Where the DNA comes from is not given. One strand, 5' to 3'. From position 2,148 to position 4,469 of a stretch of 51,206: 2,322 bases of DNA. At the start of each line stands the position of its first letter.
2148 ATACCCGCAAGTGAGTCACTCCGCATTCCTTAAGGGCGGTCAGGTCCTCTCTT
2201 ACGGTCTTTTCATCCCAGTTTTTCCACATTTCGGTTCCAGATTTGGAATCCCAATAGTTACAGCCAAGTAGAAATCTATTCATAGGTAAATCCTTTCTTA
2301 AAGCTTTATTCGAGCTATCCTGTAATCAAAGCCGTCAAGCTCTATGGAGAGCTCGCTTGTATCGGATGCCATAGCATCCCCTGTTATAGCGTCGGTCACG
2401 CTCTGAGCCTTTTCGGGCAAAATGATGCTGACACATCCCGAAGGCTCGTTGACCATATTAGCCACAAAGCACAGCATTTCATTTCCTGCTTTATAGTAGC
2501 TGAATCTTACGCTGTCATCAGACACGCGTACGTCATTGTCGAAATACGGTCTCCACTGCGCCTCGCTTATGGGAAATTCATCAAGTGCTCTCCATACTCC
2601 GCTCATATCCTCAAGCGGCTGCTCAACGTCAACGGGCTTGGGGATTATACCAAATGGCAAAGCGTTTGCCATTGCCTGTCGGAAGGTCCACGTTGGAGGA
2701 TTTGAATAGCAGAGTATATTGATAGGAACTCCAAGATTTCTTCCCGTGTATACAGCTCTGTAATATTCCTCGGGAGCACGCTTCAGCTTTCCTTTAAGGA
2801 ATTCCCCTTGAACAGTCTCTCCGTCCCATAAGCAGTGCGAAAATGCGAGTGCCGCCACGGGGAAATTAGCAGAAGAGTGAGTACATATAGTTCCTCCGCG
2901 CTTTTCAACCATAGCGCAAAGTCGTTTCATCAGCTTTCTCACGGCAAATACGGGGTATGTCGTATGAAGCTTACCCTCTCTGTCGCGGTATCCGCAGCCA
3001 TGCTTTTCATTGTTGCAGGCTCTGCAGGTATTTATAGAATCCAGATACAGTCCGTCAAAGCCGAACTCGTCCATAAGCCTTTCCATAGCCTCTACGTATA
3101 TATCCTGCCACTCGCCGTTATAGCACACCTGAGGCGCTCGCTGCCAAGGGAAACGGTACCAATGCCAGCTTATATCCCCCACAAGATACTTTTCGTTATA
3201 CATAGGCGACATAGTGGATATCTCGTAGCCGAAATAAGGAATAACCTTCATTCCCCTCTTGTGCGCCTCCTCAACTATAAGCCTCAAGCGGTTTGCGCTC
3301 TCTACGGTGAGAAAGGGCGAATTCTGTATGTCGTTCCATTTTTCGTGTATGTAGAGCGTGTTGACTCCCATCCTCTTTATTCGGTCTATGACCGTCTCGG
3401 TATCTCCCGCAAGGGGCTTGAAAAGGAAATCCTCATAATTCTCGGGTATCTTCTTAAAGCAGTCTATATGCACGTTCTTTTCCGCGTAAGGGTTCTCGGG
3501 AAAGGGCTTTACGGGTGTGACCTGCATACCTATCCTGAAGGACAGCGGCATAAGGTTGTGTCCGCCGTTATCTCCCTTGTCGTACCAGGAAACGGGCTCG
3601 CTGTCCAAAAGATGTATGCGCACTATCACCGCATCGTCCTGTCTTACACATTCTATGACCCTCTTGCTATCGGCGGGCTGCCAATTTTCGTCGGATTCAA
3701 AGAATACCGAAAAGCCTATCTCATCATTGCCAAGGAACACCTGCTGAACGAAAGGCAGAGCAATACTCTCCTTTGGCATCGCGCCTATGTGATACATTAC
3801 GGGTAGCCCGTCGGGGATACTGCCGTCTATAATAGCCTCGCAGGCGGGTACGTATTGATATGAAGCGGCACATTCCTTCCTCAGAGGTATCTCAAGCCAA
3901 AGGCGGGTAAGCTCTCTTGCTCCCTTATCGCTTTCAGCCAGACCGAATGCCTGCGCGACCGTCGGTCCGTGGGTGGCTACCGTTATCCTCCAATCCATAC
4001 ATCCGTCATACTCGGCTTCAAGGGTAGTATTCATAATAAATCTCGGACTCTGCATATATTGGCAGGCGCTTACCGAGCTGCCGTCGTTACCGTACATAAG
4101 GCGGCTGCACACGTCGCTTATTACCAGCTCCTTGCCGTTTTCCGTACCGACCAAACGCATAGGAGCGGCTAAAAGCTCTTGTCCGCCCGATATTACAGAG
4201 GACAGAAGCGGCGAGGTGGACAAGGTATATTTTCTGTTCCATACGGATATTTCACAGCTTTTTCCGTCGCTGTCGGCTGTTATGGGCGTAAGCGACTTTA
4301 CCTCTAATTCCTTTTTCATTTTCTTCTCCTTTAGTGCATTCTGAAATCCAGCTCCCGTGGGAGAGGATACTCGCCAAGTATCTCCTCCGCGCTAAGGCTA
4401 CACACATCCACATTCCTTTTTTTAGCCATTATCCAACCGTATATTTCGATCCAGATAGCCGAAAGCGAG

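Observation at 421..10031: GRE pair sits at the head of a cytoplasmic glycan-processing cluster (AraC, DUF5107-TPR, two GH-like enzymes)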

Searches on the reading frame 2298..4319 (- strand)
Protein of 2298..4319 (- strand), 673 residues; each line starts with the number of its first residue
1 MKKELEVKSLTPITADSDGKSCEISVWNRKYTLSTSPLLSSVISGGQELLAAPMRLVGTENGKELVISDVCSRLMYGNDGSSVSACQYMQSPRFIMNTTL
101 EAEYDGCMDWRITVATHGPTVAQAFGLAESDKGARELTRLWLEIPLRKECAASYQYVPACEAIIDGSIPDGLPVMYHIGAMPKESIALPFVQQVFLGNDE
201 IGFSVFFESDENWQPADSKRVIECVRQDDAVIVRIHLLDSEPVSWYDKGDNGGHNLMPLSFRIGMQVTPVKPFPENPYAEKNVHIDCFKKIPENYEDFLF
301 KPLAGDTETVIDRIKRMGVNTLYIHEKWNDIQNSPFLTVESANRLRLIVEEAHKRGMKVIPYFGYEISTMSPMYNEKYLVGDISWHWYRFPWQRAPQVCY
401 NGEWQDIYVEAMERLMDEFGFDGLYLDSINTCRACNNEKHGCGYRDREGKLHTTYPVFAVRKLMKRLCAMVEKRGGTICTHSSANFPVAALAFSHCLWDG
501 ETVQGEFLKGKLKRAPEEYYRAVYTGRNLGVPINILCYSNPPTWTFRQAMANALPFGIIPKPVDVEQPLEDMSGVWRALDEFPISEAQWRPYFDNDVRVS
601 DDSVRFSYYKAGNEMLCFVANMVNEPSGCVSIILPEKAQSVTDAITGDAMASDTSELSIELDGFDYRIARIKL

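Call 4: search_protein_families(library=pfam, proteins=[window:2298-4319:-], max_evalue=0.01)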
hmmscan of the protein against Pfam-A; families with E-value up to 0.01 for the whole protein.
window:2298-4319:- (673 aa): 5 families
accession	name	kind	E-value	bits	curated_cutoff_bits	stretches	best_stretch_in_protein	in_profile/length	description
PF19543.5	GH123_N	-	1.7e-13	49.8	22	0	398-430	716-748/969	Glycoside hydrolase 123, N-terminal domain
PF19773.5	DUF6259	-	6.4e-07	29.2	28.7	1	339-441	101-216/300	Domain of unknown function (DUF6259)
PF14871.12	GHL6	-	0.00025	21.7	35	1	306-428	1-132/132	Hypothetical glycosyl hydrolase 6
PF02638.21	GHL10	-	0.00072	19.2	27.9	1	309-376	35-101/311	Glycosyl hydrolase-like 10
PF13199.12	Glyco_hydro_66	-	0.0072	15.4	23.7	0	325-432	148-262/546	Glycosyl hydrolase family 66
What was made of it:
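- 2298..4319 (-): 673-aa uncharacterised glycosidase-fold protein ('GH673'): N beta-sandwich, (beta/alpha)8 barrel, C beta-sandwich. Only sub-threshold Pfam hits to GHL6, GHL10, DUF6259 and GH66, plus GH123_N in fragments (call 4).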

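Call 5: search_protein_families(library=ncbifam, proteins=[window:2298-4319:-], max_evalue=0.01)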
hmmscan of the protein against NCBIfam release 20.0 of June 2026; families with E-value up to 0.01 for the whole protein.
window:2298-4319:- (673 aa): 0 families

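Call 25: search_solved_structures(query=window:2298-4319:-, max_evalue=1)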
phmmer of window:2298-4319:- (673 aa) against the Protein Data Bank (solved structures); distinct sequences matched with E-value up to 1: 1.
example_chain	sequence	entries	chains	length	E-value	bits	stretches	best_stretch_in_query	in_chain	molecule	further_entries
6pz7_A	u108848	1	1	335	0.83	11.2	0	307-378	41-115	Endoglucanase family 5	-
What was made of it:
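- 2298..4319 (-): No PDB sequence hit (call 25).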

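Call 27: find_homologous_proteins(query=window:2298-4319:-, max_evalue=0.00001)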
Query window:2298-4319:- (673 aa): 480 proteins with E <= 0.00001 among 5331 candidates; the best 120 are listed.
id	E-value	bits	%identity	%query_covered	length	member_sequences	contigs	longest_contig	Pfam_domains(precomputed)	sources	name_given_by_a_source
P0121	0.0e+0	1523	94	100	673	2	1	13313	PF19543.6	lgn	-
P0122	0.0e+0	1217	73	100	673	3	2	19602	PF14871.13,PF19543.6,PF19773.6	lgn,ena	-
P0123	0.0e+0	1209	74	100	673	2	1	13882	PF14871.13,PF19543.6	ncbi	-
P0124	0.0e+0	1156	70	100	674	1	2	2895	PF14871.13,PF19543.6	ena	-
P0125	0.0e+0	1043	64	99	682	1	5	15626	PF19543.6,PF19773.6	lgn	-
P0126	0.0e+0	1032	63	99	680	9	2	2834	PF14871.13,PF19543.6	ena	-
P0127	0.0e+0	1031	64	99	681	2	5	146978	PF14871.13,PF19543.6,PF19773.6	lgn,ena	-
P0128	0.0e+0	1026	64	99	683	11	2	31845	PF19543.6,PF19773.6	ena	-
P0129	0.0e+0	1017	63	99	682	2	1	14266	PF14871.13,PF19543.6,PF19773.6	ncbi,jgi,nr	ncbi:MAG: hypothetical protein E7642_06530 [Ruminococcaceae bacterium]|nr:hypothetical protein [Osci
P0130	0.0e+0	1015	64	99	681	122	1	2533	PF19543.6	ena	-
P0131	0.0e+0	1015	64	99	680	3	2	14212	PF19543.6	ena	-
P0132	0.0e+0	1012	63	100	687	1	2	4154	PF19543.6,PF19773.6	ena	-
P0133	2.4e-298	1010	62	99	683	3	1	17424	PF14871.13,PF19543.6,PF19773.6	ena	-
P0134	1.1e-296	1004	62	100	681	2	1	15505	PF14871.13,PF19543.6,PF19773.6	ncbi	-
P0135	1.5e-286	970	60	99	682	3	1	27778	PF19543.6,PF19773.6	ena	-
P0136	6.0e-270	916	58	99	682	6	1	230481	PF19543.6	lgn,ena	-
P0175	9.7e-197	674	46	98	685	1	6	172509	PF14871.13,PF19543.6,PF19773.6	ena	-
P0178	7.0e-196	671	45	98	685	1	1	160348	PF14871.13,PF19543.6,PF19773.6,PF13199.13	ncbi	-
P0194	7.8e-187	641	44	99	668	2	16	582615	PF14871.13,PF19543.6,PF19773.6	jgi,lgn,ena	-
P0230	5.1e-165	569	39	100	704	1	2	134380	PF19543.6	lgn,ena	-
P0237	1.1e-163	564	40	99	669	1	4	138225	PF14871.13,PF19543.6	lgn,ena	-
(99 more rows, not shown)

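Call 28: find_encoding_contigs(protein=P0127, flank=10000, max_places=2)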
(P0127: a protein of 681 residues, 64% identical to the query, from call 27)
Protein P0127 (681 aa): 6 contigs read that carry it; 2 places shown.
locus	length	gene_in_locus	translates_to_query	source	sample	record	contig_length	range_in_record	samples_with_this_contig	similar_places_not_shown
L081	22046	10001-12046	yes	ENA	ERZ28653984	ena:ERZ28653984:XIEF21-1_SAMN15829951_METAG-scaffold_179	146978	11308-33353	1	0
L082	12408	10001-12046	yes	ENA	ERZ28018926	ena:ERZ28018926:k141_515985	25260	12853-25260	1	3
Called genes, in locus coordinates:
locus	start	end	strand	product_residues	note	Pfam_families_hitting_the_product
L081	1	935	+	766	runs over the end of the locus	PF08531:Bac_rhamnosid_N, PF05592:Bac_rhamnosid, PF17389:Bac_rhamnosid6H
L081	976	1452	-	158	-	PF03073:TspO_MBR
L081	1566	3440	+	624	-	PF13385:Laminin_G_3, PF00149:Metallophos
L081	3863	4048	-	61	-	-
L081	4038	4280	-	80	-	-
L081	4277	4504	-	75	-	-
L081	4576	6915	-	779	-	PF16875:Glyco_hydro_36N, PF02065:Melibiase, PF16499:Melibiase_2 (faint), PF16874:Glyco_hydro_36C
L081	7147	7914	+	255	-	PF00165:HTH_AraC, PF12833:HTH_18, PF00165:HTH_AraC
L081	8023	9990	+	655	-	PF17128:DUF5107, PF00515:TPR_1 (faint), PF07719:TPR_2 (faint)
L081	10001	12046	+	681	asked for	PF19543:GH123_N (faint), PF14871:GHL6 (faint), PF19773:DUF6259 (weak)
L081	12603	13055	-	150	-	-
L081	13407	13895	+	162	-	PF00383:dCMP_cyt_deam_1, PF14437:MafB19-deam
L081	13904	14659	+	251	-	-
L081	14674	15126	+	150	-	PF00583:Acetyltransf_1, PF13508:Acetyltransf_7, PF13673:Acetyltransf_10, PF08445:FR47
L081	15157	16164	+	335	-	PF00814:TsaD, PF02543:Carbam_trans_N (faint), PF22521:HypF_C_2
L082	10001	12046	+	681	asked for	PF19543:GH123_N (faint), PF14871:GHL6 (faint), PF19773:DUF6259 (weak)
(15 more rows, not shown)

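Call 29: find_encoding_contigs(protein=P0136, flank=10000, max_places=2)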
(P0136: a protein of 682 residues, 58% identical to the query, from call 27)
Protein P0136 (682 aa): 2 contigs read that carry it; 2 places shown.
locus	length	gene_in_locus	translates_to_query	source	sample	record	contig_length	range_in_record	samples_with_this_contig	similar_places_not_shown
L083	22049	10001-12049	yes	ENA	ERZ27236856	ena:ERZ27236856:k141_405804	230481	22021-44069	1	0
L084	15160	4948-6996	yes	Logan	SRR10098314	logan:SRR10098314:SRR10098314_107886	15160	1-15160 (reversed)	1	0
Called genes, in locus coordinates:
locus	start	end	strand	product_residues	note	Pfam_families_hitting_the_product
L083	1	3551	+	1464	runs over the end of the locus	PF02811:PHP, PF00929:RNase_T, PF16473:Rv2179c-like, PF07733:DNA_pol3_alpha, PF17657:DNA_pol3_finger, PF14579:HHH_6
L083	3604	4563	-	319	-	PF04854:DUF624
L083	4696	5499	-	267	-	PF01209:Ubie_methyltran, PF02353:CMAS (weak), PF03848:TehB, PF13489:Methyltransf_23, PF13847:Methyltransf_31, PF08241:Methyltransf_11, PF08242:Methyltransf_12, PF13649:Methyltransf_25, +2 more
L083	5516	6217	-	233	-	-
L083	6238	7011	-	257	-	PF00588:SpoU_methylase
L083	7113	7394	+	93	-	PF12116:SpoIIID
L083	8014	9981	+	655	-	PF17128:DUF5107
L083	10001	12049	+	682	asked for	PF19543:GH123_N (faint)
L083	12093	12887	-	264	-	PF02311:AraC_binding (weak), PF07883:Cupin_2 (weak), PF00165:HTH_AraC, PF12833:HTH_18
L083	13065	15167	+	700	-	PF16875:Glyco_hydro_36N, PF02065:Melibiase, PF16874:Glyco_hydro_36C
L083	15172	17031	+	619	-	PF26410:GH5_mannosidase (faint), PF00150:Cellulase, PF02836:Glyco_hydro_2_C (weak)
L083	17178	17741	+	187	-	PF13305:TetR_C_33 (faint)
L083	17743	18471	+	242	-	PF00005:ABC_tran, PF13304:AAA_21 (weak)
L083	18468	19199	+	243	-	PF01061:ABC2_membrane, PF12698:ABC2_membrane_3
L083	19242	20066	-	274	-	PF00106:adh_short, PF13561:adh_short_C2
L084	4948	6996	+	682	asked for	PF19543:GH123_N (faint)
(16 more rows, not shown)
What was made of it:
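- On GH5 (clan GH-A): A 42%-identical orthologue carries Pfam Cellulase and faint GH5_mannosidase hits (call 29).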

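Call 30: find_encoding_contigs(protein=P0194, flank=10000, max_places=2)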
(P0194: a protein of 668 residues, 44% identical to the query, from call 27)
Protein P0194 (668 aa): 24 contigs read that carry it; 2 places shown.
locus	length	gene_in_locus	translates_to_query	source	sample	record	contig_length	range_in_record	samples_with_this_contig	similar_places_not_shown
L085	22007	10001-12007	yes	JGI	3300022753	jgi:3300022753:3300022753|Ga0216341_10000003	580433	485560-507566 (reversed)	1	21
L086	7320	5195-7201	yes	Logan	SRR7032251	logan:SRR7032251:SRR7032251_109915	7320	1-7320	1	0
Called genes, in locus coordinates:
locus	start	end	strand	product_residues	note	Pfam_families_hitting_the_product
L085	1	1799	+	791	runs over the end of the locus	PF00488:MutS_V, PF20297:MSSS, PF01713:Smr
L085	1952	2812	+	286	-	PF01261:AP_endonuc_2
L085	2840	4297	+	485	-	PF00370:FGGY_N, PF02782:FGGY_C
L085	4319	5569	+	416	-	PF06134:RhaA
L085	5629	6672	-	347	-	-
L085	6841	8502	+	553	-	PF02776:TPP_enzyme_N, PF00205:TPP_enzyme_M, PF02775:TPP_enzyme_C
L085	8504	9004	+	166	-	PF01842:ACT, PF13291:ACT_4 (faint), PF22629:ACT_AHAS_ss, PF13710:ACT_5, PF10369:ALS_ss_C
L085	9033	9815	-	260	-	PF12833:HTH_18, PF00165:HTH_AraC (weak)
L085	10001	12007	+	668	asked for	PF19543:GH123_N, PF14871:GHL6 (weak), PF19773:DUF6259 (weak), PF19543:GH123_N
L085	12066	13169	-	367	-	PF01926:MMR_HSR1, PF02421:FeoB_N, PF06071:YchF-GTPase_C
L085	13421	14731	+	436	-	PF00149:Metallophos (weak)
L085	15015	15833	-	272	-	PF02311:AraC_binding, PF07883:Cupin_2 (weak), PF00165:HTH_AraC (weak), PF12833:HTH_18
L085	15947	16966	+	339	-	PF01370:Epimerase (weak)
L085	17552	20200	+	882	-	PF00395:SLH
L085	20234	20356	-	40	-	-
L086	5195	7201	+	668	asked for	PF19543:GH123_N, PF14871:GHL6 (weak), PF19773:DUF6259 (weak), PF19543:GH123_N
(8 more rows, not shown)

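Call 42: find_encoding_contigs(protein=P0175, flank=8000, max_places=1)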
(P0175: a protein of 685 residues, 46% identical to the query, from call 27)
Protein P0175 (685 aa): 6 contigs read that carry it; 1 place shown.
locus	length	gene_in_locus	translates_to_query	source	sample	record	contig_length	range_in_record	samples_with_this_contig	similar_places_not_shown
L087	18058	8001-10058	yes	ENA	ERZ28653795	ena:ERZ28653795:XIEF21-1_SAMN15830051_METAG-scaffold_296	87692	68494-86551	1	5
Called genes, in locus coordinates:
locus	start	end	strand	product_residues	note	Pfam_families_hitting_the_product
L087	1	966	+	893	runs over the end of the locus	-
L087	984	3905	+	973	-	-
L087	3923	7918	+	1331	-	PF00395:SLH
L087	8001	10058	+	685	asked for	PF19543:GH123_N, PF14871:GHL6, PF19773:DUF6259, PF19543:GH123_N (weak)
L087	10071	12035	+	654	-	PF17128:DUF5107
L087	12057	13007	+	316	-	PF00702:Hydrolase (weak), PF13419:HAD_2 (faint)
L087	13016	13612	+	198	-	PF13580:SIS_2, PF01380:SIS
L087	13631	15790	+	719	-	PF16875:Glyco_hydro_36N, PF02065:Melibiase, PF02638:GHL10 (faint), PF16874:Glyco_hydro_36C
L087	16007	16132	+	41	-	PF00872:Transposase_mut (weak)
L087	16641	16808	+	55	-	-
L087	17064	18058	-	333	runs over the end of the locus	PF19553:DUF6076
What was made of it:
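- Closest known: Clan GH-D-type alpha-galactosidases/galactosaminidases. Same: It is also often encoded near true GH36 genes (calls 28, 29, 42).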

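Call 43: find_encoding_contigs(protein=P0178, flank=8000, max_places=1)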
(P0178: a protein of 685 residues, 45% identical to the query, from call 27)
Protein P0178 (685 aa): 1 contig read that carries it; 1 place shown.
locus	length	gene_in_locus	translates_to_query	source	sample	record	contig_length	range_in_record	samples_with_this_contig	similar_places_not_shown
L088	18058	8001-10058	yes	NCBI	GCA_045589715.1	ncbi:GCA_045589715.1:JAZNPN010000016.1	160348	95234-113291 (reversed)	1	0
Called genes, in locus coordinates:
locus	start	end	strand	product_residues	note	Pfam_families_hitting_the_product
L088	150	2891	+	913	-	PF01074:Glyco_hydro_38N, PF09261:Alpha-mann_mid (weak), PF07748:Glyco_hydro_38C, PF17677:Glyco_hydro38C2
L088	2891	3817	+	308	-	PF00702:Hydrolase, PF13419:HAD_2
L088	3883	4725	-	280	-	PF02311:AraC_binding, PF12833:HTH_18, PF00165:HTH_AraC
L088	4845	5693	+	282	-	PF00483:NTP_transferase, PF12804:NTP_transf_3 (weak)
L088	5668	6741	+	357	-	PF01636:APH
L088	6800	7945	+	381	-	PF07969:Amidohydro_3 (weak), PF01979:Amidohydro_1, PF07969:Amidohydro_3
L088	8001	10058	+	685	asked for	PF19543:GH123_N, PF13199:Glyco_hydro_66 (weak), PF14871:GHL6, PF19773:DUF6259, PF19543:GH123_N (weak)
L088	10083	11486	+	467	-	-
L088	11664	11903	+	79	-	PF17128:DUF5107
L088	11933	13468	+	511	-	PF17128:DUF5107, PF07719:TPR_2 (faint), PF13181:TPR_8 (faint)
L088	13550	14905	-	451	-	PF00209:SNF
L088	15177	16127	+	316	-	PF00056:Ldh_1_N, PF02866:Ldh_1_C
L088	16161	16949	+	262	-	PF02754:CCG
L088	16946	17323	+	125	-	PF13484:Fer4_16 (faint), PF13237:Fer4_10, PF13183:Fer4_8, PF12838:Fer4_7 (weak), PF13187:Fer4_9, PF13534:Fer4_17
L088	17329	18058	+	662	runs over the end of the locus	PF01266:DAO (weak), PF12831:FAD_oxidored (weak), PF13450:NAD_binding_8 (weak), PF00037:Fer4 (weak), PF00037:Fer4 (weak), PF12837:Fer4_6 (weak), PF12838:Fer4_7, PF13183:Fer4_8 (weak), +8 more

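Call 44: find_encoding_contigs(protein=P0230, flank=8000, max_places=1)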
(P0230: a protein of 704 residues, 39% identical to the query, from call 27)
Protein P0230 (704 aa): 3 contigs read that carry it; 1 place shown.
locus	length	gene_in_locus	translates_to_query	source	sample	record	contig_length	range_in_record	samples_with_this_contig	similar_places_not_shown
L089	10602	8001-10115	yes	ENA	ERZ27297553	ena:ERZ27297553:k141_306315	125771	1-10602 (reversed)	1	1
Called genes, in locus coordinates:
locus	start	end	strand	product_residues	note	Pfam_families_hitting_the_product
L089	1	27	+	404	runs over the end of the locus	PF01960:ArgJ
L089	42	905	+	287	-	PF00696:AA_kinase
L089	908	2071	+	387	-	PF00202:Aminotran_3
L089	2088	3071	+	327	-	PF02729:OTCace_N, PF00185:OTCace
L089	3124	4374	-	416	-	PF07690:MFS_1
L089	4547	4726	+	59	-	PF01165:Ribosomal_S21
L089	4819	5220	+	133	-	-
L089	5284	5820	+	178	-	PF00881:Nitroreductase, PF14512:TM1586_NiRdase (weak)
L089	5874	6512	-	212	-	PF01569:PAP2, PF14378:PAP2_3 (weak), PF14360:PAP2_C (weak)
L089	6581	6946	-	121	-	PF02452:PemK_toxin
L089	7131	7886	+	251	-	PF02535:Zip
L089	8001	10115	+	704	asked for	PF19543:GH123_N (faint)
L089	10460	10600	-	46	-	?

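Call 45: find_encoding_contigs(protein=P0237, flank=8000, max_places=1)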
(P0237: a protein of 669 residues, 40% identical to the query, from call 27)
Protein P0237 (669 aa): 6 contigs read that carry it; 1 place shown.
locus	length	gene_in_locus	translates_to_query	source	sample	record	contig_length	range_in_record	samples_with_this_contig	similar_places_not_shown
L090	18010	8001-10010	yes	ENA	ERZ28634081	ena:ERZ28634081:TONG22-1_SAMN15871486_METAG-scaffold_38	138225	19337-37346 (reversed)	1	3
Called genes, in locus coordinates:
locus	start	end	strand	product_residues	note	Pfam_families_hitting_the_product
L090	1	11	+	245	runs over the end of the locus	PF04298:Zn_peptidase_2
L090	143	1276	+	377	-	PF03977:OAD_beta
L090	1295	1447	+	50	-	-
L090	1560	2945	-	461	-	PF01554:MatE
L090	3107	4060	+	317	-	PF00892:EamA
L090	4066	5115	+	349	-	PF01699:Na_Ca_ex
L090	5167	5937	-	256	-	PF00165:HTH_AraC, PF12833:HTH_18, PF00165:HTH_AraC (weak)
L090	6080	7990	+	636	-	PF17128:DUF5107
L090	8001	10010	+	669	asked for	PF19543:GH123_N, PF14871:GHL6, PF19543:GH123_N (weak)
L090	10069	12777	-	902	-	-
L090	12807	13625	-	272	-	PF02811:PHP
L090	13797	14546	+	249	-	PF01261:AP_endonuc_2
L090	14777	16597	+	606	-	-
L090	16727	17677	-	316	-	PF01695:IstB_IS21, PF00308:Bac_DnaA (weak)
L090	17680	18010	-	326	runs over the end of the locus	PF07261:DnaB_2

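Call 60: predict_structure(alignment_id=A5)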
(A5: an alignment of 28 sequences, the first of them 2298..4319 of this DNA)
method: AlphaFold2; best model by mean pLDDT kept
length: 673 residues; sequences in the alignment: 28
mean_pLDDT: 91.0   pTM: 0.90
mean pLDDT of the five models: 91.0, 91.0, 90.9, 90.6, 89.9
residues with pLDDT >= 90: 471; 70-90: 181; 50-70: 20; < 50: 1
segments of 3 or more residues with pLDDT < 50: none
pLDDT, mean of each block of 10 residues (from residue 1): 68 90 95 95 96 97 94 90 95 94 96 91 87 89 97 92 95 89 97 93 95 95 97 98 85 86 96 91 89 90 89 96 89 87 96 98 86 87 64 80 91 95 83 81 89 91 93 92 80 89 86 90 86 88 91 88 90 94 94 94 96 96 96 96 95 95 96 96
secondary structure, 60 per line:
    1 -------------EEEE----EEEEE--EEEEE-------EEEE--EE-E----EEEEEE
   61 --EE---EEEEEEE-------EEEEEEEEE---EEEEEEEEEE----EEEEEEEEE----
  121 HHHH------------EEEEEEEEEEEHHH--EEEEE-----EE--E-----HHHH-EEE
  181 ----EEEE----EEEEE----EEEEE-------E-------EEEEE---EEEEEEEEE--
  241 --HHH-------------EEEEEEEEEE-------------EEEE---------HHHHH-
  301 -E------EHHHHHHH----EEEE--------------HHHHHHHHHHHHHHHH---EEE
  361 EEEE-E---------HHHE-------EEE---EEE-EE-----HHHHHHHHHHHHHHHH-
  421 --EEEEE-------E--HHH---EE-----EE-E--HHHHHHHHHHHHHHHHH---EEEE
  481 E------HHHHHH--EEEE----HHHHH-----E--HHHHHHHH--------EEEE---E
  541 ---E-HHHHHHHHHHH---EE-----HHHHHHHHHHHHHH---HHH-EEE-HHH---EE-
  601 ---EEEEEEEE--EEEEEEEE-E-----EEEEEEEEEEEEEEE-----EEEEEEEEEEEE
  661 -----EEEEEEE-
elements in order: E14-17 E22-26 E29-33 E41-44 E55-60 E68-74 E82-90 E94-103 E108-116 H121-124 E137-147 E153-157 H173-176 E178-180 E185-188 E193-197 E202-206 E222-226 E230-238 E259-268 E282-285 H295-299 H310-316 E321-324 H339-354 E358-364 E387-389 E393-395 H404-419 E423-427 H457-473 E477-481 H488-493 E496-499 H504-508 H517-524 E533-536 H546-556 H567-580 E588-590 E604-611 E614-621 E629-643 E649-660 E666-672
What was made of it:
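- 2298..4319 (-): AF2 pLDDT 91 (call 60).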
